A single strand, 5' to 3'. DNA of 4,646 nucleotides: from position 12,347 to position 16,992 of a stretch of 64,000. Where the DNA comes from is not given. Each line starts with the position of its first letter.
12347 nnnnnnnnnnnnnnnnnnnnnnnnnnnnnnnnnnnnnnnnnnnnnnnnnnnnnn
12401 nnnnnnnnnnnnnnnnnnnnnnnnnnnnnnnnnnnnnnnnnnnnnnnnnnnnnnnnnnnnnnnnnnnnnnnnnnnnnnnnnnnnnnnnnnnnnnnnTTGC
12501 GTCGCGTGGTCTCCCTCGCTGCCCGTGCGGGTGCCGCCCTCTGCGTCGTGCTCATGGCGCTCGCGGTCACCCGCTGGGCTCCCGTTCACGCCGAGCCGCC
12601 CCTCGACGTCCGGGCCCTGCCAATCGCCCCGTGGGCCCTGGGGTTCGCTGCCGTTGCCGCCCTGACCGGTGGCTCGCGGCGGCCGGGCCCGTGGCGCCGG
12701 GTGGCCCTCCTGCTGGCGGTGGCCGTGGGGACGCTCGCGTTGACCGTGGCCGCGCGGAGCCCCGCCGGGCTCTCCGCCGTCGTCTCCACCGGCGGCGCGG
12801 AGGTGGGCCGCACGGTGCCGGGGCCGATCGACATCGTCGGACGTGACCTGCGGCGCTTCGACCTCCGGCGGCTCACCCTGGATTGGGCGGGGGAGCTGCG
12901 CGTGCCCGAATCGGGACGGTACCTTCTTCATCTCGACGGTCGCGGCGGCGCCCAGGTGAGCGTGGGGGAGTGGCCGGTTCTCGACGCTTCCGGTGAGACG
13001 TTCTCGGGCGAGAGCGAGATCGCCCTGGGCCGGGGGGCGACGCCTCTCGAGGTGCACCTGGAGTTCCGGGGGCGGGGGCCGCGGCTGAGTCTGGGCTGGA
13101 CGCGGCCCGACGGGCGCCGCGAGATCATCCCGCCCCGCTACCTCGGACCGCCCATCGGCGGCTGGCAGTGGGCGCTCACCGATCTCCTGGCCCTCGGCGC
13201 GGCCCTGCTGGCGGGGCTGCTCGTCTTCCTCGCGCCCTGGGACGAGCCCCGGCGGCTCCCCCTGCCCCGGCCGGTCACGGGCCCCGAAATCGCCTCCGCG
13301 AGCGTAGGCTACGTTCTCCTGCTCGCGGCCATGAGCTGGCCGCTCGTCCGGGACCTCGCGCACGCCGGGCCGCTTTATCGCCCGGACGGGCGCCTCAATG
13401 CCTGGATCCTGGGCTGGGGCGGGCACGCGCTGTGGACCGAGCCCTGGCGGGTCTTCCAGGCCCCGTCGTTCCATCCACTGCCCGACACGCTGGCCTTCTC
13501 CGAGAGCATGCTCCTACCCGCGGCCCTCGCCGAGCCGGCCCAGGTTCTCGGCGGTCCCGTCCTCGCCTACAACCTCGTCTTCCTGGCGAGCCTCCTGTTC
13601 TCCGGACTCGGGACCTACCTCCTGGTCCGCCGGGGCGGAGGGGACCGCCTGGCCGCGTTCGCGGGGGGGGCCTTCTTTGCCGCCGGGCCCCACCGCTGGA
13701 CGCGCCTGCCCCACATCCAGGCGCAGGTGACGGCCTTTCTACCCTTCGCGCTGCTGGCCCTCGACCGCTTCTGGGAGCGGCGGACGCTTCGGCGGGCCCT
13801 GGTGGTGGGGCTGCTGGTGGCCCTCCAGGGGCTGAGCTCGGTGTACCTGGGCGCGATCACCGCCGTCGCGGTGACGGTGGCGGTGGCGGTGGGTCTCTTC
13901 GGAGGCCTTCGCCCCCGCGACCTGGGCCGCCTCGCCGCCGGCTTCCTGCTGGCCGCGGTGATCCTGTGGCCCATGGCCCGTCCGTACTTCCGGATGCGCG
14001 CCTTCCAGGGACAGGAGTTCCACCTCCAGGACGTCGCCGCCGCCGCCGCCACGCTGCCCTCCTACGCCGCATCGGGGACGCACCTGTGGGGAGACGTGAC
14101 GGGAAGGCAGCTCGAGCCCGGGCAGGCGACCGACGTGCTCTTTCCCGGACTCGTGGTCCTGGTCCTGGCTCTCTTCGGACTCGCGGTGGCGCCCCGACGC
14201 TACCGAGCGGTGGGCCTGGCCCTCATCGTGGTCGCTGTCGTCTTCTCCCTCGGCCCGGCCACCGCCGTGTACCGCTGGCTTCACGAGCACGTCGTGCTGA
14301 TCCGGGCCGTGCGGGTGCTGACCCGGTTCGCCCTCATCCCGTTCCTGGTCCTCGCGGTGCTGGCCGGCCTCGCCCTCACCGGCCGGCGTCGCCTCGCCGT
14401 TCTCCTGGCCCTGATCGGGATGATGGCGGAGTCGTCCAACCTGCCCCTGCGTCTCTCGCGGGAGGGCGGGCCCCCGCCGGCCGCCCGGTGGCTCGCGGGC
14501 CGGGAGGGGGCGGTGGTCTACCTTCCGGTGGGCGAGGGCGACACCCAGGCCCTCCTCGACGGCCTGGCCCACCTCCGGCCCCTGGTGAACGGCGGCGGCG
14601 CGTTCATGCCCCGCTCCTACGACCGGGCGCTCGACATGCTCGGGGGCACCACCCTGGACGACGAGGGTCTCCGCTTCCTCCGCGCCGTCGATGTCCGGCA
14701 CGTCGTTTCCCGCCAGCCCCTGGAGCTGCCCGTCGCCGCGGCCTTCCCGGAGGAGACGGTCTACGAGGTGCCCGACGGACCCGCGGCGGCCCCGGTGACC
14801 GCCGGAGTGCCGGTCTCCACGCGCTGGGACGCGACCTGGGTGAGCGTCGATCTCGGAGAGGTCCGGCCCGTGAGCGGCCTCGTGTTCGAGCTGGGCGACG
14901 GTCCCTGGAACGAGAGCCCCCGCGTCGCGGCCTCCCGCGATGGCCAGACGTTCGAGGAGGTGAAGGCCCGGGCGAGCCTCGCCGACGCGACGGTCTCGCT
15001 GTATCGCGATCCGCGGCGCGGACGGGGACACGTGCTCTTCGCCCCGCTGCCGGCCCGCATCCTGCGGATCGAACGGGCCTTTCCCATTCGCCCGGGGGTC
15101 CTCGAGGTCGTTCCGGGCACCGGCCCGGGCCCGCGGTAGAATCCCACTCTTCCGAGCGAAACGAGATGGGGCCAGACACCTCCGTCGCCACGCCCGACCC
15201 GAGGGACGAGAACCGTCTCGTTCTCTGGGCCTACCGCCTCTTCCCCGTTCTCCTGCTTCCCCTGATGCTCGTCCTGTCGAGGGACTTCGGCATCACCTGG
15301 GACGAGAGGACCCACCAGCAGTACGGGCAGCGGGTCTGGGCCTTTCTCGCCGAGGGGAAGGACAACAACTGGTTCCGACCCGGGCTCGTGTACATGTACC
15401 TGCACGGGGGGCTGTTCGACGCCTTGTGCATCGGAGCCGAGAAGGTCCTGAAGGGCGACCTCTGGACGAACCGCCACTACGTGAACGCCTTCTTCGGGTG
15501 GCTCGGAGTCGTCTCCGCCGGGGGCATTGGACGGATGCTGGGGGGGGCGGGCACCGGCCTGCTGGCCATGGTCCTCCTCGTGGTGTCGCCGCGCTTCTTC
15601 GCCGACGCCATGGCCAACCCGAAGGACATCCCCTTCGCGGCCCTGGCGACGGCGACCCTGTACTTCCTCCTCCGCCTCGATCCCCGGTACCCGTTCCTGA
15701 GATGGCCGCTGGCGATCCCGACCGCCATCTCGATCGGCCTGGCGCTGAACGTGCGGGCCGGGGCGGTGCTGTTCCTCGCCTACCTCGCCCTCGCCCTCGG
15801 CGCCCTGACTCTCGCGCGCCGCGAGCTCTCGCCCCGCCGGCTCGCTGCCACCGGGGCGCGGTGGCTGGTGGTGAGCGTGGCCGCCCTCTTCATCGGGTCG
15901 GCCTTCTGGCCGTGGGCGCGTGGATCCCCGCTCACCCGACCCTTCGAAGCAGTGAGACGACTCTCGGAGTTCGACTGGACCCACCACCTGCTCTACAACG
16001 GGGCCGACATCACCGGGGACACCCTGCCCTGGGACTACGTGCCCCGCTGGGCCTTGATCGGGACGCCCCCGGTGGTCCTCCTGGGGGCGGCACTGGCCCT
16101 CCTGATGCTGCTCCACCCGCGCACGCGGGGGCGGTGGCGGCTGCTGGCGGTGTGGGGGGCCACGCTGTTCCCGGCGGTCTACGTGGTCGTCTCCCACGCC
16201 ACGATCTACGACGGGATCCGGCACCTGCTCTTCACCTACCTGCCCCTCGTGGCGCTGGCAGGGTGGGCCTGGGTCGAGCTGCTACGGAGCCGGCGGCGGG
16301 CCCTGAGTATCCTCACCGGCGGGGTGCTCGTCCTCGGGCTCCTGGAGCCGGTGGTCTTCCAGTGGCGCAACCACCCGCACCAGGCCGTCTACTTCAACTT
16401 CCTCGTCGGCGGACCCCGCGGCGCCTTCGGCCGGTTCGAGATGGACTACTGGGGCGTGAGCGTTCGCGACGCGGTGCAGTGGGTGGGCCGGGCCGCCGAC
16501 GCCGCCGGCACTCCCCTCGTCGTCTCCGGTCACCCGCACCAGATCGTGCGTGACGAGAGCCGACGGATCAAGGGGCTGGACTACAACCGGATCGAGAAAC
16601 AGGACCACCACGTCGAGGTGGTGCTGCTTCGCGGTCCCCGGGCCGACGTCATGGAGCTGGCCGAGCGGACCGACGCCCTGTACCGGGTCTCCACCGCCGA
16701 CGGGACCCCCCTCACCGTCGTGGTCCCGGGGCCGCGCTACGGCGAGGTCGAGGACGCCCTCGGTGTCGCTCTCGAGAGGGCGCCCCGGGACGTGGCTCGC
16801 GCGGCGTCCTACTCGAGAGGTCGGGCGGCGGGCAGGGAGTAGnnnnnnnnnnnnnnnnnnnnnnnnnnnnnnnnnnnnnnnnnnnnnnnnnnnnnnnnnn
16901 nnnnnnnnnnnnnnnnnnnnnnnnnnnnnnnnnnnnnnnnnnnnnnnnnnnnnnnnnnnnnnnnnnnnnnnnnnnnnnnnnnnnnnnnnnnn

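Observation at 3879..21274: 17.4-kb envelope island: two Thr-type sulfatase-fold lipoproteins plus six giant GT-C-like membrane proteins, with no cytoplasmic sugar-activation or export genes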

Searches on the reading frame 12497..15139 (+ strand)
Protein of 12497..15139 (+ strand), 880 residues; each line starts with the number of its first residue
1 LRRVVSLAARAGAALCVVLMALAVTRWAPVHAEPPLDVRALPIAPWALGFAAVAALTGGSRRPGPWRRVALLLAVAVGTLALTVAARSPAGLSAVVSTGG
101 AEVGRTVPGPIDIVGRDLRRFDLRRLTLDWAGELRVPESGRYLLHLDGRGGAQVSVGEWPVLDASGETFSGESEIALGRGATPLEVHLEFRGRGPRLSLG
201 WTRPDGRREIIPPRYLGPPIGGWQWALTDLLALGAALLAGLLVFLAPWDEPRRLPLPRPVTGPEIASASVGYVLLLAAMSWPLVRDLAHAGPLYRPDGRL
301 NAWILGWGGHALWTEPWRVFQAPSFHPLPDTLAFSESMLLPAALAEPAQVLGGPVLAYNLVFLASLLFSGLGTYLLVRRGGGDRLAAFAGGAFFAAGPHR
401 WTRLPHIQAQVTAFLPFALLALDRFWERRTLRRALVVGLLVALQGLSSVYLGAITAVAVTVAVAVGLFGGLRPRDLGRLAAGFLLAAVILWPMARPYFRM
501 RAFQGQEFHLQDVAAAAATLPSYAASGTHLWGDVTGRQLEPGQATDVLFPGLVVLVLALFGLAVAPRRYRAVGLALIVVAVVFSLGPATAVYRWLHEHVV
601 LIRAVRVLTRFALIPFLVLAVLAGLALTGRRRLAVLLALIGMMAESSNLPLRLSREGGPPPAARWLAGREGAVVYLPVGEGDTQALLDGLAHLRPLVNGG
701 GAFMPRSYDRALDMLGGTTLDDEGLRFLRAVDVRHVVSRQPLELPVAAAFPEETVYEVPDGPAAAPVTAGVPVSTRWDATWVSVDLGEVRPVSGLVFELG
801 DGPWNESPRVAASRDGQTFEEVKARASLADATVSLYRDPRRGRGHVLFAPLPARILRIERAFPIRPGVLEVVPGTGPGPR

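Call 5: search_protein_families(library=pfam, proteins=[window:12497-15139:+], max_evalue=0.1)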
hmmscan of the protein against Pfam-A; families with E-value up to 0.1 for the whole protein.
window:12497-15139:+ (880 aa): 5 families
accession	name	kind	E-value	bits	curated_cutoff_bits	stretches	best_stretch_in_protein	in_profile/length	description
PF07691.17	PA14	-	1e-05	25.8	24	1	127-212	47-144/147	PA14 domain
PF10131.15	PTPS_related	-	0.0023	16.9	26.4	1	350-463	18-134/621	6-pyruvoyl-tetrahydropterin synthase related domain; membrane protein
PF00754.31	F5_F8_type_C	-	0.0027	18.3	28.2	1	780-830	35-83/127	F5/8 type C domain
PF13567.11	DUF4131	-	0.016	15.3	31.6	1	41-158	3-122/165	Domain of unknown function (DUF4131)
PF22633.2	F5_F8_type_C_2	-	0.089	13.9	27.8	0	778-833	18-77/91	NedA-like, galactose-binding domain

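Call 6: search_protein_families(library=ncbifam, proteins=[window:12497-15139:+], max_evalue=0.1)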
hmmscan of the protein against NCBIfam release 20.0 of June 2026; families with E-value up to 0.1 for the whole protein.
window:12497-15139:+ (880 aa): 0 families

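Call 71: find_related_loci(query=window:12497-15139:+, collection=metagenome_contigs, flank=10000)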
Query window:12497-15139:+ (880 aa) in metagenome_contigs; peptide patterns used: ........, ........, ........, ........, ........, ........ (x = any residue, [..] = any of these).
86 stretches matched a pattern; 9 encode a relative of the query (tblastn E <= 1e-3); 9 distinct loci.
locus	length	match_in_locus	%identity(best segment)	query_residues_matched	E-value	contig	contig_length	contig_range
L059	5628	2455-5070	74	1-872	0e+0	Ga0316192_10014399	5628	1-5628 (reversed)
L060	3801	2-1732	93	304-880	0e+0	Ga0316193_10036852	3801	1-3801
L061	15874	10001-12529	55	27-870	0e+0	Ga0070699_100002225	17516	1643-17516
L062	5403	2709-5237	55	27-870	0e+0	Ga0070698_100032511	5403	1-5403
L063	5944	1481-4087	55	3-873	0e+0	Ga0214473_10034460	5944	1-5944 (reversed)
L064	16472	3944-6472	56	27-870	0e+0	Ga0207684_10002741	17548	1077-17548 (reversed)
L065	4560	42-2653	67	3-873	0e+0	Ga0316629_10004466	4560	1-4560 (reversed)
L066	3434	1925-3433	53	3-497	3e-114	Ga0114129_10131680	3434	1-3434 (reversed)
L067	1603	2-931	56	564-873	1e-90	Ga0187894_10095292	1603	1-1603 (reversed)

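Call 76: search_protein_families(library=pfam, proteins=[L064:2315-3004:-, L064:3186-3563:+, L064:3564-3863:+, L064:6499-8349:-, L064:8374-9306:-, L064:9555-11157:+, L064:11756-12475:-, L064:13437-16187:+, L061:1123-2307:-, L061:2894-3730:-], max_evalue=0.001)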
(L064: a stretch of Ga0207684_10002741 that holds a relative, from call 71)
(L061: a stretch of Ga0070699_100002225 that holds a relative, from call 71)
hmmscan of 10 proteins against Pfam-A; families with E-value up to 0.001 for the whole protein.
L064:2315-3004:- (229 aa): 4 families
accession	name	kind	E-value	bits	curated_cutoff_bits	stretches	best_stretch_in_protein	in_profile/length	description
PF17932.6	TetR_C_24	-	8.8e-25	87.6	26.4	1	96-206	3-112/114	Tetracyclin repressor-like, C-terminal domain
PF00440.29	TetR_N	-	3.7e-15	55.9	24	1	29-75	1-47/47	Bacterial regulatory proteins, tetR family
PF21351.2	TetR_C_41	-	2.5e-09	37.8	27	1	99-206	2-107/108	Tetracyclin repressor-like, C-terminal domain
PF14246.11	TetR_C_7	-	3.7e-05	24.1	22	1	134-186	37-89/119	AefR-like transcriptional repressor, C-terminal domain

L064:3186-3563:+ (125 aa): 1 family
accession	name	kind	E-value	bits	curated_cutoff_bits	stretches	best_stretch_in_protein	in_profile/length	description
PF02627.25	CMD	-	3.1e-07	30.7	23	1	84-125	1-40/84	Carboxymuconolactone decarboxylase family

L064:3564-3863:+ (99 aa): 0 families

L064:6499-8349:- (616 aa): 1 family
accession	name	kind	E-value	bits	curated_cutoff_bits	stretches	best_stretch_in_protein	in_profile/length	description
PF05960.17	DUF885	-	1.4e-177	592.9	32.4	1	73-604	1-532/532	Bacterial protein of unknown function (DUF885)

L064:8374-9306:- (310 aa): 1 family
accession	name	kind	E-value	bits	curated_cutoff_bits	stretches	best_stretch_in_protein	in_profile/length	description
PF01619.24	Pro_dh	-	4.6e-33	115.4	27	1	44-304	2-277/278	Proline dehydrogenase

L064:9555-11157:+ (534 aa): 0 families

L064:11756-12475:- (239 aa): 1 family
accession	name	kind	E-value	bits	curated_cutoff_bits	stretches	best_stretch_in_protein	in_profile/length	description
PF01027.25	Bax1-I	-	1.5e-25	90.7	34.1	1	29-234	2-207/207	Inhibitor of apoptosis-promoting Bax1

L064:13437-16187:+ (916 aa): 3 families
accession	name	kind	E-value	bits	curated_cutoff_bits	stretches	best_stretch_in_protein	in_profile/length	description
PF02867.20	Ribonuc_red_lgC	-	6.2e-140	467.7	23.9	1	163-703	1-523/523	Ribonucleotide reductase, barrel domain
PF08471.15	Ribonuc_red_2_N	-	4.5e-22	78.6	27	1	60-142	2-103/103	Class II vitamin B12-dependent ribonucleotide reductase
PF12637.14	TSCPD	-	2.4e-12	47.4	22.8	1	754-841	12-85/88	TSCPD domain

L061:1123-2307:- (394 aa): 4 families
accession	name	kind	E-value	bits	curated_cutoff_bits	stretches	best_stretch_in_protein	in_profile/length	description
PF00107.32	ADH_zinc_N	-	5.9e-27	94.6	31.8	1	228-355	1-128/129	Zinc-binding dehydrogenase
PF08240.17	ADH_N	-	2.5e-26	92.4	23.5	1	78-186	3-103/104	Alcohol dehydrogenase GroES-like domain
PF13602.12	ADH_zinc_N_2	-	1.4e-20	75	27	1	261-390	2-134/134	Zinc-binding dehydrogenase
PF00106.31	adh_short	-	3.9e-05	23.7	26.6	1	219-271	2-58/195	short chain dehydrogenase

L061:2894-3730:- (278 aa): 2 families
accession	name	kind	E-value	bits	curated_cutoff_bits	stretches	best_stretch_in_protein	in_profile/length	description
PF01144.29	CoA_trans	-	4.4e-19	69.2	23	1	8-219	3-216/217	Coenzyme A transferase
PF16957.11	Mal_decarbox_Al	-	1.4e-06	27.4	25.4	1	158-221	137-205/546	Malonate decarboxylase, alpha subunit, transporter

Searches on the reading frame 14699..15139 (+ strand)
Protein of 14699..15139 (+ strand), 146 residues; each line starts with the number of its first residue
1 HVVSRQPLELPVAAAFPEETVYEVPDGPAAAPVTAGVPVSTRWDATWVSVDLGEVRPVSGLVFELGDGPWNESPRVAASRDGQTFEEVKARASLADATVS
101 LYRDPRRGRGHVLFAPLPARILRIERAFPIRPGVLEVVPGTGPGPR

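Call 82: search_protein_families(library=pfam, proteins=[window:14699-15139:+], max_evalue=0.05)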
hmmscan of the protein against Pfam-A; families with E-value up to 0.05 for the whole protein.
window:14699-15139:+ (146 aa): 2 families
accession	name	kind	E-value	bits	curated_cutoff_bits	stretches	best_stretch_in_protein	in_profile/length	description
PF00754.31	F5_F8_type_C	-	0.00014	22.5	28.2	1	46-97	35-83/127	F5/8 type C domain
PF22633.2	F5_F8_type_C_2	-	0.0054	17.7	27.8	1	44-100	18-78/91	NedA-like, galactose-binding domain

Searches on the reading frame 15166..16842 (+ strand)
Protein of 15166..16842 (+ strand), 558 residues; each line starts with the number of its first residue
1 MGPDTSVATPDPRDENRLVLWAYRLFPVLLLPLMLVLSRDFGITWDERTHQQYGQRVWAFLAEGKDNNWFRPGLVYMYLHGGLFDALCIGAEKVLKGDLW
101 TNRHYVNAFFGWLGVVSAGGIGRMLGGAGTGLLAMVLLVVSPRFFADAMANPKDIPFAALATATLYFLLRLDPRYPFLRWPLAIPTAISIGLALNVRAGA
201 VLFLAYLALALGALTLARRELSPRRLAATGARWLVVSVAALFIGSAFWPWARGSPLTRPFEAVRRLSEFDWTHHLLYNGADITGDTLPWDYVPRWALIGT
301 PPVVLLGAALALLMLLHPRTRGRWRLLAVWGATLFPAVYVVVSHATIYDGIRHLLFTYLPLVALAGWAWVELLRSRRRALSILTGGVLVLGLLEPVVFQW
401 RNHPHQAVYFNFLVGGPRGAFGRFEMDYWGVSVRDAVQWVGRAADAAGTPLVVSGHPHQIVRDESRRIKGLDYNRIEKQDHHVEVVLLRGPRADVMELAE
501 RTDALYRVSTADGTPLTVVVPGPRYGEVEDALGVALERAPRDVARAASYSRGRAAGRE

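Call 5: search_protein_families(library=pfam, proteins=[window:15166-16842:+], max_evalue=0.1)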
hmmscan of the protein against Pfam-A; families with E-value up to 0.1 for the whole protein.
window:15166-16842:+ (558 aa): 3 families
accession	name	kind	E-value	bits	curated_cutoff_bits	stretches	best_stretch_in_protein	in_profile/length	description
PF13231.12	PMT_2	-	0.00013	22.7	26.1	1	113-250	34-160/160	Dolichyl-phosphate-mannose-protein mannosyltransferase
PF02366.24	PMT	-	0.0013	18.8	22.7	1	82-242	64-226/245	Dolichyl-phosphate-mannose-protein mannosyltransferase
PF06197.19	DUF998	-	0.006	16.7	30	1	304-400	47-155/184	Protein of unknown function (DUF998)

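Call 6: search_protein_families(library=ncbifam, proteins=[window:15166-16842:+], max_evalue=0.1)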
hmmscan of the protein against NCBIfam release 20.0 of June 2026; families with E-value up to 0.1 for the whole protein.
window:15166-16842:+ (558 aa): 1 family
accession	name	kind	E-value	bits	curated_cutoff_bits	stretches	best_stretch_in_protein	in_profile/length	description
NF047440.1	LA3751_2_3_fam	subfamily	0.00012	21.1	200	1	105-389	103-376/460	LA_3751/LA_3752 family putative glycosyltransferase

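Call 64: search_protein_representatives(protein=window:15166-16842:+)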
Query: 558 residues. Proteins with E-value up to 0.001 (for the whole library): 6408; up to 1e-10: 4466; up to 1e-30: 1321. The best 150 are listed.
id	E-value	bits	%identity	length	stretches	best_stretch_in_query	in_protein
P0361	4.7e-195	666.1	58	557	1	12-534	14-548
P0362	2.3e-127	442.6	45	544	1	27-535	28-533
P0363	4.3e-126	438.4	43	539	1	25-530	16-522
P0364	8.3e-125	434.1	62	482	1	15-326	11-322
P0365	2.9e-122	425.7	44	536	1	28-532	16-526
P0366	1.4e-115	403.7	42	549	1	7-545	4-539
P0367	2.3e-114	399.6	44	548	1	25-539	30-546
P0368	1.0e-107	377.7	41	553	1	9-529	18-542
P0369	2.4e-106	373.2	41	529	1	29-538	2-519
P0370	1.9e-103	363.6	39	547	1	17-533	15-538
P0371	2.3e-100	353.5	42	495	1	34-523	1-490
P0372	4.8e-95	335.9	46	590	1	135-534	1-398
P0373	7.8e-95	335.2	40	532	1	27-523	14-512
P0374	4.1e-92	326.2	48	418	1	127-524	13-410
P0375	3.2e-91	323.3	36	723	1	12-533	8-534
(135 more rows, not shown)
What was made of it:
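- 15166..16842 (+): g6: 558-aa ArnT/PMT_2-like GT-C protein from a large, widespread family. 6408 cluster representatives at E<=1e-3 (call 64).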

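Call 66: search_protein_families(library=pfam, alignment_id=A4, max_evalue=0.001)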
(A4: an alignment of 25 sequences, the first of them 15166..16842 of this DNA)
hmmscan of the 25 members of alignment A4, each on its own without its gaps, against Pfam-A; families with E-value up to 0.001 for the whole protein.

A. member 1, window:15166-16842:+ (558 aa): 1 family
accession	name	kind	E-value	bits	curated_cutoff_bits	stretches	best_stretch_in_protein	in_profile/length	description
PF13231.12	PMT_2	-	0.00013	22.7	26.1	1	113-250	34-160/160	Dolichyl-phosphate-mannose-protein mannosyltransferase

B. families by the number of members that match (of 25 scanned): 34 families (the first 25 are shown)
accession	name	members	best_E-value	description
PF13231.12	PMT_2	19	3.1e-08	Dolichyl-phosphate-mannose-protein mannosyltransferase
PF07719.23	TPR_2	7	2.4e-44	Tetratricopeptide repeat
PF13432.12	TPR_16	7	2.9e-39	Tetratricopeptide repeat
PF13181.12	TPR_8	7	2e-30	Tetratricopeptide repeat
PF14559.12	TPR_19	7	4.9e-24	Tetratricopeptide repeat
PF13428.12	TPR_14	7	9e-22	Tetratricopeptide repeat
PF00515.34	TPR_1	6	1.7e-48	Tetratricopeptide repeat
PF13431.12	TPR_17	5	5.1e-34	Tetratricopeptide repeat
PF13424.12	TPR_12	5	3.4e-32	Tetratricopeptide repeat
PF13174.12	TPR_6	5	2.7e-08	Tetratricopeptide repeat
PF13371.12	TPR_9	5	8.6e-08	Tetratricopeptide repeat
PF13414.12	TPR_11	4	4.5e-48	TPR repeat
PF13176.12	TPR_7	4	1.8e-25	Tetratricopeptide repeat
PF23914.1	TPR_CcmH_CycH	4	6.4e-13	Cytochrome c-type biogenesis protein H TPR domain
PF25063.1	ARM_TT21_C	4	6.5e-07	Tetratricopeptide repeat protein 21 C-terminal ARM domain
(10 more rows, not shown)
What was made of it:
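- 15166..16842 (+): PMT_2 in 19 of 25 relatives, some fused to GT2 or TPR (call 66).
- Closest known: Three-component periplasmic glycosylation systems of diderm and monoderm bacteria. Same: Some g6 relatives are fused to the GT2 synthase component (call 66).
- Relatives of g6 are fused to GT2 domains (call 66).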

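Call 67: search_solved_structures(query=A4, max_evalue=1)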
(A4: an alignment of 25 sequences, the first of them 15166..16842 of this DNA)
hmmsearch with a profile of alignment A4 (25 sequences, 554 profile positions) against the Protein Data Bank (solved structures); distinct sequences matched with E-value up to 1: 2.
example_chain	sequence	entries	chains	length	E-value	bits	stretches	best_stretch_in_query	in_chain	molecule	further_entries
5ezm_A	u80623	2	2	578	5.6e-07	31.7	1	21-237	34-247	4-amino-4-deoxy-L-arabinose transferase or related glycosyltransferases of PMT family | 4-amino-4-deoxy-L-arabinose (L-Ara4N) transferase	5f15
8q3v_F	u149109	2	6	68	0.1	14.3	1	104-141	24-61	Tetrahydromethanopterin S-methyltransferase subunit F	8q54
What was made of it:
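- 15166..16842 (+): The family profile hits ArnT 5ezm at 5.6e-7 (call 67).
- Closest known: Three-component periplasmic glycosylation systems of diderm and monoderm bacteria. Same: g6 is a profile-level relative of ArnT (call 67).
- The g6 family profile hits ArnT, and 19 of 25 relatives hit PMT_2 (calls 66 and 67).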
